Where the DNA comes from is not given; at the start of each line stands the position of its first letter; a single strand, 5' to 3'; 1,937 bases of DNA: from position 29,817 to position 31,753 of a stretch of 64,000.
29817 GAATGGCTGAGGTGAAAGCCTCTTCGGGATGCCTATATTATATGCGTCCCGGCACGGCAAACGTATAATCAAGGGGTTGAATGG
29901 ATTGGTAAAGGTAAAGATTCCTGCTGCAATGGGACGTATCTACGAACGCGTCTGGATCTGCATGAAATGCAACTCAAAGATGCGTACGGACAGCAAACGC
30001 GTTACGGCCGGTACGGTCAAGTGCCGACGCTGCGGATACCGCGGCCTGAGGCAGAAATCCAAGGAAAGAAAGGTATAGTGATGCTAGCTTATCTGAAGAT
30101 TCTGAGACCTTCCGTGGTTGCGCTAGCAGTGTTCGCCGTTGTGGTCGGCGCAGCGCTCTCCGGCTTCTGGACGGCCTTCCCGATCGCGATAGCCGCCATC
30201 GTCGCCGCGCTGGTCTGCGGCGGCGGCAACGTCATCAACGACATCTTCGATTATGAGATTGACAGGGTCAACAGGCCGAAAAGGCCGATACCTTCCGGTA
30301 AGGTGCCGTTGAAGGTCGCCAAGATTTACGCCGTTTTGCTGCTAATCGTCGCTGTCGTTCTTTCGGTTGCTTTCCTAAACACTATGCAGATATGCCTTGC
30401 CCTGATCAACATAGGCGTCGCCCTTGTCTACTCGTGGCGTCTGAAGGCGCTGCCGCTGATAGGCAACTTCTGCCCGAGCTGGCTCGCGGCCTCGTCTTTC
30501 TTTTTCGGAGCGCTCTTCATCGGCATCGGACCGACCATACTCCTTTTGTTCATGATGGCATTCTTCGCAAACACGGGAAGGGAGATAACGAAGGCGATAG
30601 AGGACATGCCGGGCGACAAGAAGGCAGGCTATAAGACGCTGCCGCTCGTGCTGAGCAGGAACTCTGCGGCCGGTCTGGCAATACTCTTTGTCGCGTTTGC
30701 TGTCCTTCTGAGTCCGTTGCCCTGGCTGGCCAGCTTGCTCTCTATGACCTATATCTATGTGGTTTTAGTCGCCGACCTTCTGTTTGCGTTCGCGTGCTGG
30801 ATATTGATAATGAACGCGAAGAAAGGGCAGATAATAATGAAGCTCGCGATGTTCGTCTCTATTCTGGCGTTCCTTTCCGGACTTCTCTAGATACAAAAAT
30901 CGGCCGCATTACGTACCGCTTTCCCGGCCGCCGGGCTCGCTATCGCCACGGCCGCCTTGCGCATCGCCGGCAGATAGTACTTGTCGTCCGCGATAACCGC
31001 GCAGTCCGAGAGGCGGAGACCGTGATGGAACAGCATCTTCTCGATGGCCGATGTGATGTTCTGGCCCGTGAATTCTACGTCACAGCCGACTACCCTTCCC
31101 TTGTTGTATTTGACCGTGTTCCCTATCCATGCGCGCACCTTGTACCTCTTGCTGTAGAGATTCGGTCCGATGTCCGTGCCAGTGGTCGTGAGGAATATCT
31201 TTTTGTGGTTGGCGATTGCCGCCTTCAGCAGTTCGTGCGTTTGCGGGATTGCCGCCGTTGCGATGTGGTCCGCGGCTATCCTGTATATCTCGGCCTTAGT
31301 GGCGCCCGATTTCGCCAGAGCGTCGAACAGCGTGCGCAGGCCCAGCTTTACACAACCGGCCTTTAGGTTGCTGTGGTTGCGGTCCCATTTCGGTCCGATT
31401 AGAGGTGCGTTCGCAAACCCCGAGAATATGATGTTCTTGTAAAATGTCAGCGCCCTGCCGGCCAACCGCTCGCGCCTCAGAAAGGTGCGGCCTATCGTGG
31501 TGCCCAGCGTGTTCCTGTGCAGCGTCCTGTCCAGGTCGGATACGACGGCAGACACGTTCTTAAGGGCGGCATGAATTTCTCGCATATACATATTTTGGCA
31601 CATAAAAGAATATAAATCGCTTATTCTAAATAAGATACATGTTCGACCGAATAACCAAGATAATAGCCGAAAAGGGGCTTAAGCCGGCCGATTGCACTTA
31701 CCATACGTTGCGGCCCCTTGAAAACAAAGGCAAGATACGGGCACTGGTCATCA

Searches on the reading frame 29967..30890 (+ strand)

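Call 95: search_protein_families(library=pfam, proteins=[window:29967-30890:+], max_evalue=0.01)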
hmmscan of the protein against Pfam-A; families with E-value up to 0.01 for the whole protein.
window:29967-30890:+ (307 aa): 1 family
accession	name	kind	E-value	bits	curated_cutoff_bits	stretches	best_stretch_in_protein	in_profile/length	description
PF01040.23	UbiA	-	1.7e-37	129.5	34.2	1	55-298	2-248/250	UbiA prenyltransferase family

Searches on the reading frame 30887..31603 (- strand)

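Call 95: search_protein_families(library=pfam, proteins=[window:30887-31603:-], max_evalue=0.01)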
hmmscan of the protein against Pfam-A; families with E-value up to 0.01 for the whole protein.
window:30887-31603:- (238 aa): 1 family
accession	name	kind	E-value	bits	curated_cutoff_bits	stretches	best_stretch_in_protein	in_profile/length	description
PF12710.13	HAD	-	4.2e-05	24.5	27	1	20-208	1-182/189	haloacid dehalogenase-like hydrolase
